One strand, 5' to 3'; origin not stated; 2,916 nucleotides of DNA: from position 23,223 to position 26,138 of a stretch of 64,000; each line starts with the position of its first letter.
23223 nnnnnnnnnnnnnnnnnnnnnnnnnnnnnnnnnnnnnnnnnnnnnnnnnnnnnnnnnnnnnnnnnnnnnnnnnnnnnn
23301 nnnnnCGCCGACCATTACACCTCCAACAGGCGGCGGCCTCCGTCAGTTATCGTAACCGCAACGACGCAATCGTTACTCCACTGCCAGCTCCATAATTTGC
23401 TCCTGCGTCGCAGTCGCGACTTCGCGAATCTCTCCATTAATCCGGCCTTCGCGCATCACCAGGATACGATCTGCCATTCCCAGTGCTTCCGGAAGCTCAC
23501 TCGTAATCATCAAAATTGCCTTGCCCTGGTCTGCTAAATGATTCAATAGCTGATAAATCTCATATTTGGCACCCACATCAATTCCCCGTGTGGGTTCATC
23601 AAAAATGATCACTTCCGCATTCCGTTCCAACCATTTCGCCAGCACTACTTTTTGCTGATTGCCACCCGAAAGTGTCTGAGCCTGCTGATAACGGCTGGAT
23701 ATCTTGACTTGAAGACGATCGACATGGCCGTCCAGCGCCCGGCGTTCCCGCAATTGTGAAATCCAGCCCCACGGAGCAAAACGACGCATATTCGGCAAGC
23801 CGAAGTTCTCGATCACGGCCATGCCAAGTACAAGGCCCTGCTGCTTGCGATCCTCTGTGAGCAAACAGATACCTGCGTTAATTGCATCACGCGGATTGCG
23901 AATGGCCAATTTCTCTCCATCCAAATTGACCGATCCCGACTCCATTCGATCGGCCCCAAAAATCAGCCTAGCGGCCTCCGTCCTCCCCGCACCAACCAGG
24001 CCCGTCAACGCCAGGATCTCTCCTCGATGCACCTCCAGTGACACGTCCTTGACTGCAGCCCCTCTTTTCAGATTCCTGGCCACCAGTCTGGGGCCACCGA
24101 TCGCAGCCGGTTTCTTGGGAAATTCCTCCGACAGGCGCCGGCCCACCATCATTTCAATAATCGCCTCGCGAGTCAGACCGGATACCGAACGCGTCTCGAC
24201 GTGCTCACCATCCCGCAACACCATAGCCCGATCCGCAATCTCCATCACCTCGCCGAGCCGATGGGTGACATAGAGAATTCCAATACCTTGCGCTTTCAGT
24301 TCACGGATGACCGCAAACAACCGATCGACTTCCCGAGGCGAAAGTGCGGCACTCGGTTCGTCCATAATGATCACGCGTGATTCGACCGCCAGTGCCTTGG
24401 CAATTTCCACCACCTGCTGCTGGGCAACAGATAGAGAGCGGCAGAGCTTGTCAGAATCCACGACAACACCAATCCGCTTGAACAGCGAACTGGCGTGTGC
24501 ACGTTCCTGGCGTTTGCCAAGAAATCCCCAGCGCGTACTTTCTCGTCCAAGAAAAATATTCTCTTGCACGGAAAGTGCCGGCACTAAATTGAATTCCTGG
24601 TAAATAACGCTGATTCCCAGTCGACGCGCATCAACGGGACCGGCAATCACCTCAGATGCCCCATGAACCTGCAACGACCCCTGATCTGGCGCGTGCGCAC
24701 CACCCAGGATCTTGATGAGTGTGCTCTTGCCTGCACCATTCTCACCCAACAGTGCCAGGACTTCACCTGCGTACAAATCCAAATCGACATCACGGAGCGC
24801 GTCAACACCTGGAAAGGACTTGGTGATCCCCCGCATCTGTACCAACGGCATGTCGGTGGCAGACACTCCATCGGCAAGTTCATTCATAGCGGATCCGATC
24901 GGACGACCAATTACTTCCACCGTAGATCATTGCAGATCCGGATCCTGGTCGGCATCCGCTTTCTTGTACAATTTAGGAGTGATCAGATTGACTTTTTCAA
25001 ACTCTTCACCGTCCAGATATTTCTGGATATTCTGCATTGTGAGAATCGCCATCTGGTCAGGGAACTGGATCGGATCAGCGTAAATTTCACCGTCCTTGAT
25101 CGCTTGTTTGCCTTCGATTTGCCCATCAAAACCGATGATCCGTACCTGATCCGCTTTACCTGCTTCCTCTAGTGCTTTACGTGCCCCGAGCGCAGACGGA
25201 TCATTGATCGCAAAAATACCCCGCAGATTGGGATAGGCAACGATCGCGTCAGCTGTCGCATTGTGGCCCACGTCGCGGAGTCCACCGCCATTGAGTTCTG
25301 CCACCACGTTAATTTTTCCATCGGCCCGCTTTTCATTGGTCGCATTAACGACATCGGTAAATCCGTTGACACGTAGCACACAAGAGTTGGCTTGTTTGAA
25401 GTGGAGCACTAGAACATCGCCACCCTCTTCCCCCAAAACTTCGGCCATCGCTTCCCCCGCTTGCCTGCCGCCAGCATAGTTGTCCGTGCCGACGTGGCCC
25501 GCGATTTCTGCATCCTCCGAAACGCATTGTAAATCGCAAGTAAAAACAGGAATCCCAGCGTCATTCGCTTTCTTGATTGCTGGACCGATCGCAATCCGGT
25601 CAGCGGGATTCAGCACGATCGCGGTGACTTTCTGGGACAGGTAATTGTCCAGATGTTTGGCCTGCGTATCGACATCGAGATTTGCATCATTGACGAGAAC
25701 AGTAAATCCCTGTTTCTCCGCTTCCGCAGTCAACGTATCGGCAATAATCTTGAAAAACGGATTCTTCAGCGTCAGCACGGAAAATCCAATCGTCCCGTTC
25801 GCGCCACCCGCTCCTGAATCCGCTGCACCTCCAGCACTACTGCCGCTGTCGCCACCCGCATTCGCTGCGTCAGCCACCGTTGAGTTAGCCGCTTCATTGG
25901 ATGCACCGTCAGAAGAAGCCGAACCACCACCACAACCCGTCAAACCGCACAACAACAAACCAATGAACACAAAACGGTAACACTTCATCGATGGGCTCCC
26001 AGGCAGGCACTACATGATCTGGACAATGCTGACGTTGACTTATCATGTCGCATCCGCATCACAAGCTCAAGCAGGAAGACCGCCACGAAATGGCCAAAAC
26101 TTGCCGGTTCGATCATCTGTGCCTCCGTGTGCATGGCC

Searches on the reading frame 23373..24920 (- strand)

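Call 49: search_protein_families(library=pfam, proteins=[window:23373-24920:-], max_evalue=0.001)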
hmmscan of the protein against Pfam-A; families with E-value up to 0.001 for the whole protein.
window:23373-24920:- (515 aa): 4 families
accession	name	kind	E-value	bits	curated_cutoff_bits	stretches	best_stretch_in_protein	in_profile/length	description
PF00005.33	ABC_tran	-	2.5e-50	171.1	25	2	42-190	1-136/137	ABC transporter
PF13304.12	AAA_21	-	6.5e-12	46.6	27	0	55-81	2-30/304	AAA domain, putative AbiEii toxin, Type IV TA system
PF13401.12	AAA_22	-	0.00015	22.5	27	0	54-76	7-29/130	AAA domain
PF02367.23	TsaE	-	0.00077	19.9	26.6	0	49-73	18-42/128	Threonylcarbamoyl adenosine biosynthesis protein TsaE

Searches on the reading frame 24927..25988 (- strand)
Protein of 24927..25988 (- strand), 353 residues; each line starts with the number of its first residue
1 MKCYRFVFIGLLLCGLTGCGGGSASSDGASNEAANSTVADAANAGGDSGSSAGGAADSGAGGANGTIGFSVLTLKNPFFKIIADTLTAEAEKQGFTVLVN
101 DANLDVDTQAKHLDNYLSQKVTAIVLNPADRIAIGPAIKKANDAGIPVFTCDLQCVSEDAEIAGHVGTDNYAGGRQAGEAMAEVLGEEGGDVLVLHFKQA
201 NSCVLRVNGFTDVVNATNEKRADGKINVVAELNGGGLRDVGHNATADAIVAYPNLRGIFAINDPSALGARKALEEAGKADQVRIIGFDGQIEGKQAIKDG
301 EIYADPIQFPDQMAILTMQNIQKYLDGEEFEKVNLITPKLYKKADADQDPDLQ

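Call 49: search_protein_families(library=pfam, proteins=[window:24927-25988:-], max_evalue=0.001)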
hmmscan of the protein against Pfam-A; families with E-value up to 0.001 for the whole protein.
window:24927-25988:- (353 aa): 3 families
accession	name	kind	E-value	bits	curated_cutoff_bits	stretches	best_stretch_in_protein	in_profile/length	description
PF13407.12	Peripla_BP_4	-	4.7e-52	177.5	35.1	1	67-329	1-258/258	Periplasmic binding protein domain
PF00532.27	Peripla_BP_1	-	3.4e-12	46.9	22.2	1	65-289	2-219/281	Periplasmic binding proteins and sugar binding domain of LacI family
PF04392.18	ABC_sub_bind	-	5.3e-05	23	25.9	1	85-202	151-267/293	ABC transporter substrate binding protein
